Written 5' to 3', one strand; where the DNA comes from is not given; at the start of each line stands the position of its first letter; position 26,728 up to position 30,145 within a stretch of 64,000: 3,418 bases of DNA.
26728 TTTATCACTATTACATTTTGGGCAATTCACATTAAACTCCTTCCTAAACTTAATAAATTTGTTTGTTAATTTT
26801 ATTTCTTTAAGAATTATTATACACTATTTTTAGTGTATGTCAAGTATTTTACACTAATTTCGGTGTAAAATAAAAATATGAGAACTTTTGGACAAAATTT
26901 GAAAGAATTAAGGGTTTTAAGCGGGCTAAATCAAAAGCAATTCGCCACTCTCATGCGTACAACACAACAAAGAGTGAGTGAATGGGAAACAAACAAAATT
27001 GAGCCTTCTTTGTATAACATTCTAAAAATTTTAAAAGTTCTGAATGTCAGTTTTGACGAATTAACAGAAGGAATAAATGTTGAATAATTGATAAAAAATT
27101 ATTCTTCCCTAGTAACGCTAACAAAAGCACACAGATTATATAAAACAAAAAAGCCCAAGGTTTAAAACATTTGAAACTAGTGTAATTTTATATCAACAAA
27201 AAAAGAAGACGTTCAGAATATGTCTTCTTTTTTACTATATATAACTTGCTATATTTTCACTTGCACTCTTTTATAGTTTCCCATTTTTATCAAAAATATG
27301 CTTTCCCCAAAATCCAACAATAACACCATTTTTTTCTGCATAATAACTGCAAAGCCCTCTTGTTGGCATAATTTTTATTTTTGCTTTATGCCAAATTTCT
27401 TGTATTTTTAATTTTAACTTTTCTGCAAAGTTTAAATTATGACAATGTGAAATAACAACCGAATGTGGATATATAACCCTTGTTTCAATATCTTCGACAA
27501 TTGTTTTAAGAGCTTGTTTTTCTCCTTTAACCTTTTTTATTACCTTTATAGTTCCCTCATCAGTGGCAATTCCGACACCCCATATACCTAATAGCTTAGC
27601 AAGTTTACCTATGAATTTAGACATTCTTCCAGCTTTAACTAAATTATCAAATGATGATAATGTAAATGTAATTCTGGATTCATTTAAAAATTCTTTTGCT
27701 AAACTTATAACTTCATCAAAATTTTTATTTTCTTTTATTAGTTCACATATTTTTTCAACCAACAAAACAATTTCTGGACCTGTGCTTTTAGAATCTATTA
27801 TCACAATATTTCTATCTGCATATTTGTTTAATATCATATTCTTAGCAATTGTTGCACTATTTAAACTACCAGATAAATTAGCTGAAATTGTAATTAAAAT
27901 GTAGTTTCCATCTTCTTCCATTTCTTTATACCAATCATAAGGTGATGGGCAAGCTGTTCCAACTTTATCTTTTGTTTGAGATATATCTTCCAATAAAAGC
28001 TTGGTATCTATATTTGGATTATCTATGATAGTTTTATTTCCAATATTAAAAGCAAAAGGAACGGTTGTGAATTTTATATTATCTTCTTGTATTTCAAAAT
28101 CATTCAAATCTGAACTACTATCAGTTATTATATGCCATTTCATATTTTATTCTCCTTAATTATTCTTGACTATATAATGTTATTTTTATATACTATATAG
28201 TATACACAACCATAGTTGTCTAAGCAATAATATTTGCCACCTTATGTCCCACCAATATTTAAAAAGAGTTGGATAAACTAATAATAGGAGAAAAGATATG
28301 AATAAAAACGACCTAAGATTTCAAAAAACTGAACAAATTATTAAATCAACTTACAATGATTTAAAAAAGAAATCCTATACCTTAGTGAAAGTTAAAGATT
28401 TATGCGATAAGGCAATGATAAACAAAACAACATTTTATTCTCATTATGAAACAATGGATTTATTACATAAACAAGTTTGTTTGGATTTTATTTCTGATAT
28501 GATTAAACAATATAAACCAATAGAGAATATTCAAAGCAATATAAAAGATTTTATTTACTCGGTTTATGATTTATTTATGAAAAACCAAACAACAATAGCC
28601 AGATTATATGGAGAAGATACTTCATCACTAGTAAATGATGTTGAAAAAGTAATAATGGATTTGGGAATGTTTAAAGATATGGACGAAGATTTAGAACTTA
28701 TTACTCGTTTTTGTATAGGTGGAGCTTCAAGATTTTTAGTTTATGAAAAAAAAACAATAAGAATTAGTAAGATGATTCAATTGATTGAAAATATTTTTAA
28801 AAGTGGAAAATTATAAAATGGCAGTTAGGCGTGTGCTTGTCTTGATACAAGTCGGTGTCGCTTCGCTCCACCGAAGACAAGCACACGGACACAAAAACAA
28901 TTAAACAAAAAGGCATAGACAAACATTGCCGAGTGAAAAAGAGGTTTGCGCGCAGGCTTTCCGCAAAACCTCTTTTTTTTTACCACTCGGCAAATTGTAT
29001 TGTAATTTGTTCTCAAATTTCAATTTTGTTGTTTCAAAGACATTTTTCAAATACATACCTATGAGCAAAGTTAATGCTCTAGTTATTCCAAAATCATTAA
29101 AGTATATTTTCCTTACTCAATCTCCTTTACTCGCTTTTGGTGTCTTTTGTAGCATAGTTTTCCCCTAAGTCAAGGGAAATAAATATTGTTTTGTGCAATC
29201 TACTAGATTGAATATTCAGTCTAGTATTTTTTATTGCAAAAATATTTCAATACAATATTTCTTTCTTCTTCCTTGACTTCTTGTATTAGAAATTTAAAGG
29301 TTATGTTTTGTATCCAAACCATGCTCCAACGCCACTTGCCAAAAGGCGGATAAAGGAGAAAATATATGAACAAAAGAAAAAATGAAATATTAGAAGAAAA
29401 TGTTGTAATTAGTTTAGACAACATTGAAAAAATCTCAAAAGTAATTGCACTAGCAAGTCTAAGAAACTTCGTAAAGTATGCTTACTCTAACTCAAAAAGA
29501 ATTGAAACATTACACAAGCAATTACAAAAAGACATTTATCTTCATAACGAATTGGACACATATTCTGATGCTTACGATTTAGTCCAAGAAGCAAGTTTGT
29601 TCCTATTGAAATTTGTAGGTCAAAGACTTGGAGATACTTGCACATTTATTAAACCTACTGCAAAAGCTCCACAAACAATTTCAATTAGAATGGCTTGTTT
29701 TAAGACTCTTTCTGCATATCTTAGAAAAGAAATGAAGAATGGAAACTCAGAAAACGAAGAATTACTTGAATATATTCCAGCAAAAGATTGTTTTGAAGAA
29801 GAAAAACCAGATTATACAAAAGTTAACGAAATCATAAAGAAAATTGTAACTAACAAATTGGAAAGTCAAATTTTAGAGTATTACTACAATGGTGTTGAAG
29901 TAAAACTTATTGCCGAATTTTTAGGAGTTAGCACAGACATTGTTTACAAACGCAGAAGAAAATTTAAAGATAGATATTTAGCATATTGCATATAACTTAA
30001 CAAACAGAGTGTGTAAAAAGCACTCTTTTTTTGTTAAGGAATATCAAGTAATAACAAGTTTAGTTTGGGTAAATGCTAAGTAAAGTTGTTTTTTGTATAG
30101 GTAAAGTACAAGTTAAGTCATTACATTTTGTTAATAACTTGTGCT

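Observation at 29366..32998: Mobility module pairing a two-tyrosine HUH Rep with a large serine recombinase and a sigma-like factor, with no relaxase, T4SS or capsid genes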

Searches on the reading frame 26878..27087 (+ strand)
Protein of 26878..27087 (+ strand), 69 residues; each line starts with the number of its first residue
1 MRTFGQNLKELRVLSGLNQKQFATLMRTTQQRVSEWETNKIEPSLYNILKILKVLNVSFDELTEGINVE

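Call 3: search_protein_families(library=pfam, proteins=[window:26878-27087:+], max_evalue=0.1)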
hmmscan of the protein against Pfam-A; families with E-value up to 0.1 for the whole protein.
window:26878-27087:+ (69 aa): 7 families
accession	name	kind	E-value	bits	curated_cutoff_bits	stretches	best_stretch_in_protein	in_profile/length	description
PF01381.28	HTH_3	-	1.6e-15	57.3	23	1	8-62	1-55/55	Helix-turn-helix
PF13560.12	HTH_31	-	3.5e-07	30.9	27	1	4-62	2-61/64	Helix-turn-helix domain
PF12844.13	HTH_19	-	1e-06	29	30.2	1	5-67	1-63/64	Helix-turn-helix domain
PF13443.12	HTH_26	-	5.3e-05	23.8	22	1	7-64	1-59/63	Cro/C1-type HTH DNA-binding domain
PF22495.2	HTH_92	-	0.066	13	27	1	9-48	1-40/45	RsaL-like HTH domain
PF13518.12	HTH_28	-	0.068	13.7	25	0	12-36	8-32/52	Helix-turn-helix domain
PF14590.12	DUF4447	-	0.095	13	27.2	0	7-66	11-73/166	Domain of unknown function (DUF4447)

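Call 78: find_encoding_contigs(protein=window:26878-27087:+, flank=10000, max_places=8)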
Protein window:26878-27087:+ (69 aa): 3 contigs read that carry it; 3 places shown.
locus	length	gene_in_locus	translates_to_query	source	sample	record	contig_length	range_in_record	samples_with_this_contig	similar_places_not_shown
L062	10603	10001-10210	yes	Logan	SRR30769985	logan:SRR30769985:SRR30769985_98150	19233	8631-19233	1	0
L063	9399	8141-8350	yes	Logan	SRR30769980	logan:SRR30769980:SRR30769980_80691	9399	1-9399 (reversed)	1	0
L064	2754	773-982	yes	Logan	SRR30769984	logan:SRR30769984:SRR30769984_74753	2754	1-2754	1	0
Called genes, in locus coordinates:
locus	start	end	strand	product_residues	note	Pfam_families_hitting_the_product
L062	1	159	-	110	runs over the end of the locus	PF01990:ATP-synt_F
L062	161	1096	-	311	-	PF01992:vATP-synt_AC39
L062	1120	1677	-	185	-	-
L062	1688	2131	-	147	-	PF00137:ATP-synt_C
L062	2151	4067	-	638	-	PF01496:V_ATPase_I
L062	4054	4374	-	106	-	-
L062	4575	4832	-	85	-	-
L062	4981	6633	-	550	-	PF13428:TPR_14 (faint), PF14559:TPR_19 (faint)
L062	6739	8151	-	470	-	-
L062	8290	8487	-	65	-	PF01783:Ribosomal_L32p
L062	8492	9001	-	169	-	PF02620:YceD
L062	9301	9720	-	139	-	PF09858:DUF2085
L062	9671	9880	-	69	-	-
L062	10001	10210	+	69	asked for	PF13560:HTH_31 (weak), PF12844:HTH_19 (weak), PF01381:HTH_3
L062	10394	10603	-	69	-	?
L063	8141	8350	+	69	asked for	PF13560:HTH_31 (weak), PF12844:HTH_19 (weak), PF01381:HTH_3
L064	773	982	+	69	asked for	PF13560:HTH_31 (weak), PF12844:HTH_19 (weak), PF01381:HTH_3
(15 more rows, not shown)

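Call 92: search_protein_families(library=padloc, proteins=[window:26878-27087:+], max_evalue=0.001)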
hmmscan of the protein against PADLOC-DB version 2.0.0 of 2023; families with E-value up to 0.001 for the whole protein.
window:26878-27087:+ (69 aa): 10 families
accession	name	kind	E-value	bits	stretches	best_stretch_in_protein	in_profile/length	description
PDLC02926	HTH_VI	-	5.1e-10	37.5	1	4-60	2-58/92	-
PDLC03954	RmrA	-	7.6e-10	36.3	1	5-62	12-69/380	-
PDLC03945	RmrA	-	2.4e-09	34.9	1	4-59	3-58/394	-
PDLC03947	RmrA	-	4.5e-07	27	1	4-60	12-68/383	-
PDLC03951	RmrA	-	7.9e-07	26.4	1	5-64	10-69/400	-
PDLC03664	Control_protein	-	8.1e-07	27.4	1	3-62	13-72/74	control protein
PDLC03944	RmrA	-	9.4e-07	26.2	1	5-58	8-61/384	-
PDLC03665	Control_protein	-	9.7e-07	27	1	4-66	9-72/77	control protein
PDLC04142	capH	-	1.8e-05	23.7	1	3-64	6-67/103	capH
PDLC03949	RmrA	-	0.00094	16.1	1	9-58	8-57/363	-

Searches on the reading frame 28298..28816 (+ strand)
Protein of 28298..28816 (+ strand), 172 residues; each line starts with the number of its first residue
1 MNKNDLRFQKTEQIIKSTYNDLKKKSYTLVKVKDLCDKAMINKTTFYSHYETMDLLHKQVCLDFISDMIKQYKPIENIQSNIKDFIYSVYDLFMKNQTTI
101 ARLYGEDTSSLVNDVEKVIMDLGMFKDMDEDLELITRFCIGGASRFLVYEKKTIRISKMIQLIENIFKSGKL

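Call 3: search_protein_families(library=pfam, proteins=[window:28298-28816:+], max_evalue=0.1)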
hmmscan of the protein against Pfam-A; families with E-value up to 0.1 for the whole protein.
window:28298-28816:+ (172 aa): 2 families
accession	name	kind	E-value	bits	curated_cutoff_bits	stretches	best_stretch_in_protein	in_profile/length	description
PF08321.18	PPP5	-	0.029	15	23.5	1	33-98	23-90/93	PPP5 TPR repeat region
PF00440.29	TetR_N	-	0.031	14.5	24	1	19-54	6-41/47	Bacterial regulatory proteins, tetR family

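Call 5: search_protein_families(library=phrogs, proteins=[window:28298-28816:+], max_evalue=0.01)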
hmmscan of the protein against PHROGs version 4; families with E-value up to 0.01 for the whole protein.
window:28298-28816:+ (172 aa): 4 families
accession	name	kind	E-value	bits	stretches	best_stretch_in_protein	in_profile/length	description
phrog_14982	-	unknown function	2.6e-10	41.6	1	8-115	8-114/182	-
phrog_25642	-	unknown function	1.5e-05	25.4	1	11-83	10-85/205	-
phrog_11366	-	unknown function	8.8e-05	23.7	1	14-70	39-95/130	-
phrog_21633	-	unknown function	0.0012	19.5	1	9-86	2-83/183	-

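Call 6: search_protein_families(library=ncbifam, proteins=[window:28298-28816:+], max_evalue=0.01)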
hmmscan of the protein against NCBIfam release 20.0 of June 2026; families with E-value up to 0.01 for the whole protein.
window:28298-28816:+ (172 aa): 0 families

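Call 92: search_protein_families(library=padloc, proteins=[window:28298-28816:+], max_evalue=0.001)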
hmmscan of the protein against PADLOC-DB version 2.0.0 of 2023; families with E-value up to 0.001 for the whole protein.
window:28298-28816:+ (172 aa): 0 families

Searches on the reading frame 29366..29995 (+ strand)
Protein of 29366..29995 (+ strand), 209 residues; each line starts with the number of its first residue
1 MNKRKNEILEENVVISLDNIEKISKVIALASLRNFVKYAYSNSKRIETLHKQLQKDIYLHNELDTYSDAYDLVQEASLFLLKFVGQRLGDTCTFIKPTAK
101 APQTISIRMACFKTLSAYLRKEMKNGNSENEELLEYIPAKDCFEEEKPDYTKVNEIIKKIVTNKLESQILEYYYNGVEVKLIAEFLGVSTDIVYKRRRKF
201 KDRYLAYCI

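Call 3: search_protein_families(library=pfam, proteins=[window:29366-29995:+], max_evalue=0.1)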
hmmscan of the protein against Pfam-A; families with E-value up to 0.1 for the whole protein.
window:29366-29995:+ (209 aa): 4 families
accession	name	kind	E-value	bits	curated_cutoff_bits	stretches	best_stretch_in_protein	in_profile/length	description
PF04336.18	ACP_PD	-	0.0073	16.8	27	1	44-77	29-62/183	Acyl carrier protein phosphodiesterase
PF00196.25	GerE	-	0.035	14.2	23.5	1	166-190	7-31/57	Bacterial regulatory proteins, luxR family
PF13384.12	HTH_23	-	0.049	13.9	24.6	1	168-201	9-42/50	Homeodomain-like domain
PF14164.11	YqzH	-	0.091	13.2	30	0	115-163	14-64/64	YqzH-like protein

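Call 5: search_protein_families(library=phrogs, proteins=[window:29366-29995:+], max_evalue=0.01)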
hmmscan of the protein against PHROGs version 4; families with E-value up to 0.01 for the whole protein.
window:29366-29995:+ (209 aa): 2 families
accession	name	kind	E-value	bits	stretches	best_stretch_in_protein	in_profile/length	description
phrog_11138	-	unknown function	0.00096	20.5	1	119-196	48-127/142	-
phrog_1303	-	DNA, RNA and nucleotide metabolism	0.0013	19.5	1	147-195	10-58/184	DNA binding protein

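Call 6: search_protein_families(library=ncbifam, proteins=[window:29366-29995:+], max_evalue=0.01)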
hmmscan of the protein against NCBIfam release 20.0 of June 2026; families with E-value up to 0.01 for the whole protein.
window:29366-29995:+ (209 aa): 2 families
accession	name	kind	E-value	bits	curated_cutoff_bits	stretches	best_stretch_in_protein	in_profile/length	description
TIGR02937.1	sigma70-ECF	superfamily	0.00046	19.8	42.9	1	49-200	14-157/165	sigma-70 family RNA polymerase sigma factor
NF033558.1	transpos_IS1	equivalog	0.0058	16.6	100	0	151-203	30-82/199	IS1 family transposase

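Call 46: find_homologous_proteins(query=window:29366-29995:+)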
Query window:29366-29995:+ (209 aa): 240 proteins with E <= 0.001 among 602 candidates; the best 120 are listed.
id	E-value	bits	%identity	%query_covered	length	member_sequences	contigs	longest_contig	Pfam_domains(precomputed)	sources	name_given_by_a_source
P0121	8.0e-130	448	100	100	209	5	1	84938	-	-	-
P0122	4.7e-122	423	93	100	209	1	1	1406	-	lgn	-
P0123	2.2e-119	414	92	100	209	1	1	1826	-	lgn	-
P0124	6.0e-119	413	92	100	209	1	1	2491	-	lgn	-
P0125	8.9e-118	409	91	100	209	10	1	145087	-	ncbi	-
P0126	5.2e-117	407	92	100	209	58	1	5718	-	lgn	-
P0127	2.4e-116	404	91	100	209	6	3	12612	-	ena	-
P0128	3.3e-116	404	92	100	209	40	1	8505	-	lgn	-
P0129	3.7e-116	404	89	100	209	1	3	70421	-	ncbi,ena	-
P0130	5.1e-115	400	90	100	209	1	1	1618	-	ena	-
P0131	8.1e-115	399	91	100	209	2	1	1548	-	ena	-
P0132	2.0e-114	398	90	100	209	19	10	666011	-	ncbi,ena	-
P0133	2.1e-114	398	90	100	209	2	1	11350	-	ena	-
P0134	2.1e-114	398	88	100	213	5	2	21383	-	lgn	-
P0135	2.9e-114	398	91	100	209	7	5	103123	-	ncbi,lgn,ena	-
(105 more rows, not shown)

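Call 57: search_solved_structures(query=A2, max_evalue=1)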
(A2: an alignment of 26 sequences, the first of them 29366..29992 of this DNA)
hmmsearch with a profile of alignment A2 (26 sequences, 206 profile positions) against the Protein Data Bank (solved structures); distinct sequences matched with E-value up to 1: 1.
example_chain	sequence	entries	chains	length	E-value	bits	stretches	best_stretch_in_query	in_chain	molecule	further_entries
5xuk_A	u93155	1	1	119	0.68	13.2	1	79-153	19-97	Holo-[acyl-carrier-protein] synthase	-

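Call 59: search_protein_families(library=pfam, alignment_id=A2, max_evalue=0.05)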
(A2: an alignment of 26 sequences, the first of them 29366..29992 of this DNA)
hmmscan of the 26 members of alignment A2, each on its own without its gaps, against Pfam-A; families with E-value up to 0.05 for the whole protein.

A. member 1, window:29366-29992:+ (209 aa): 3 families
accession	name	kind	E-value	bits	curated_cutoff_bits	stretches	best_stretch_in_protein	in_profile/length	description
PF04336.18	ACP_PD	-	0.0073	16.8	27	1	44-77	29-62/183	Acyl carrier protein phosphodiesterase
PF00196.25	GerE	-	0.035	14.2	23.5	0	166-190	7-31/57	Bacterial regulatory proteins, luxR family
PF13384.12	HTH_23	-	0.049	13.9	24.6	0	168-201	9-42/50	Homeodomain-like domain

B. families by the number of members that match (of 26 scanned): 7 families
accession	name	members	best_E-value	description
PF13384.12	HTH_23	8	0.01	Homeodomain-like domain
PF00196.25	GerE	5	0.0068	Bacterial regulatory proteins, luxR family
PF04336.18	ACP_PD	3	0.0073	Acyl carrier protein phosphodiesterase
PF05043.19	Mga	3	0.034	Mga helix-turn-helix domain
PF21379.2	Gp6-like_1st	1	0.00026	Baseplate wedge protein gp6-like, helical domain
PF17804.6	TSP_NTD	1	0.015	Tail specific protease N-terminal domain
PF20284.3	CTD8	1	0.027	C-terminal domain 8 of the ABC-three component (ABC-3C) systems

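Call 80: predict_structure(alignment_id=A2)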
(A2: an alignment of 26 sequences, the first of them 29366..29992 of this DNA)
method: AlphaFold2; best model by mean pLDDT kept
length: 209 residues; sequences in the alignment: 26
mean_pLDDT: 79.3   pTM: 0.57
mean pLDDT of the five models: 79.3, 78.7, 56.7, 56.1, 51.6
residues with pLDDT >= 90: 51; 70-90: 113; 50-70: 27; < 50: 18
segments of 3 or more residues with pLDDT < 50: 1-7, 126-131, 141-145
pLDDT, mean of each block of 10 residues (from residue 1): 43 87 91 76 83 87 81 91 87 73 85 86 58 58 55 82 90 89 93 91 82
secondary structure, 60 per line:
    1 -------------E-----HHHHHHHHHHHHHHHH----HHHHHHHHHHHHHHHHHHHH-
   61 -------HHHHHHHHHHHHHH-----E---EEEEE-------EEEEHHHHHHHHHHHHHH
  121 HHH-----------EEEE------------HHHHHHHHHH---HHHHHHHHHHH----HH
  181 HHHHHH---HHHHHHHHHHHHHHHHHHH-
elements in order: H20-35 H40-59 H68-81 E91-95 E103-106 H107-123 E135-138 H151-160 H164-174 H179-186 H190-208

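Call 85: fold_search(model_id=the predicted structure, library=pdb)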
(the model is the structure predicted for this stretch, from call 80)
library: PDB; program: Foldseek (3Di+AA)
matches with E <= 10: 254; with E <= 0.001: 0
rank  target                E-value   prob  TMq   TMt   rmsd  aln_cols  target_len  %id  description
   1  9a4r_A                9.2e-03  0.87  0.25  0.24  19.2       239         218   14  Integrative model of RPSH-RPOB by crosslinking MS and deep learning (released 2024-09-18)
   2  9m9e_F                7.8e-02  0.47  0.20  0.23  17.3       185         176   14  Structural Basis of Pausing During Transcription Initiation in Mycobacterium tuberculosis (released 2026-01-14)
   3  6dv9_F                1.3e-01  0.54  0.23  0.27  19.6       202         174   16  Crystal structure of Mycobacterium tuberculosis transcription initiation complex(ECF sigma factor L) containing 5nt RN (released 2019-02-20)
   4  6kop_F                1.8e-01  0.66  0.25  0.32  18.9       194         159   13  Mycobacterium tuberculosis initial transcription complex comprising sigma H and 5'-OH RNA of 9 nt (released 2020-03-11)
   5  7lq4_A                1.8e-01  0.33  0.21  0.23  16.4       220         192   11  Rr (RsiG)2-(c-di-GMP)2-WhiG complex (released 2021-07-14)
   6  1or7_A                2.2e-01  0.28  0.22  0.24  20.4       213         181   13  Crystal Structure of Escherichia coli sigmaE with the Cytoplasmic Domain of its Anti-sigma RseA (released 2003-04-15)
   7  9m7y_F                2.3e-01  0.44  0.25  0.25  18.1       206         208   14  Cryo-EM structure of gp79-dependent RNAP promoter open complex (released 2025-09-03)
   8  9m98_F                2.8e-01  0.25  0.20  0.25  17.8       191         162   16  Structural Basis of Pausing During Transcription Initiation in Mycobacterium tuberculosis (released 2026-01-14)
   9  9m9d_F                3.0e-01  0.23  0.19  0.24  17.7       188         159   13  Structural Basis of Pausing During Transcription Initiation in Mycobacterium tuberculosis (released 2026-01-14)
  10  5uxx_C                3.2e-01  0.51  0.25  0.31  22.3       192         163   11  Co-crystal structure of the sigma factor RpoE in complex with the anti-sigma factor NepR from Bartonella quintana (released 2018-02-28)
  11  8x6g_H                3.2e-01  0.28  0.25  0.22  19.0       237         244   12  Cryo-EM structure of Staphylococcus aureus sigB-dependent RNAP-promoter open complex (released 2024-06-05)
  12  5uxx_A                3.9e-01  0.51  0.25  0.31  22.2       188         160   12  Co-crystal structure of the sigma factor RpoE in complex with the anti-sigma factor NepR from Bartonella quintana (released 2018-02-28)
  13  6kon_F                4.1e-01  0.23  0.22  0.25  16.8       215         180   11  Mycobacterium tuberculosis initial transcription complex comprising sigma H and 5'-OH RNA of 5 nt (released 2020-03-11)
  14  1or7_B                4.9e-01  0.33  0.23  0.29  20.3       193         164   11  Crystal Structure of Escherichia coli sigmaE with the Cytoplasmic Domain of its Anti-sigma RseA (released 2003-04-15)
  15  6koo_F                5.4e-01  0.41  0.27  0.31  17.6       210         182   12  Mycobacterium tuberculosis initial transcription complex comprising sigma H and 5'-OH RNA of 7 nt (released 2020-03-11)
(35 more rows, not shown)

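Call 92: search_protein_families(library=padloc, proteins=[window:29366-29995:+], max_evalue=0.001)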
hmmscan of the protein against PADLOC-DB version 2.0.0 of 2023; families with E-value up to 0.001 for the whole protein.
window:29366-29995:+ (209 aa): 0 families
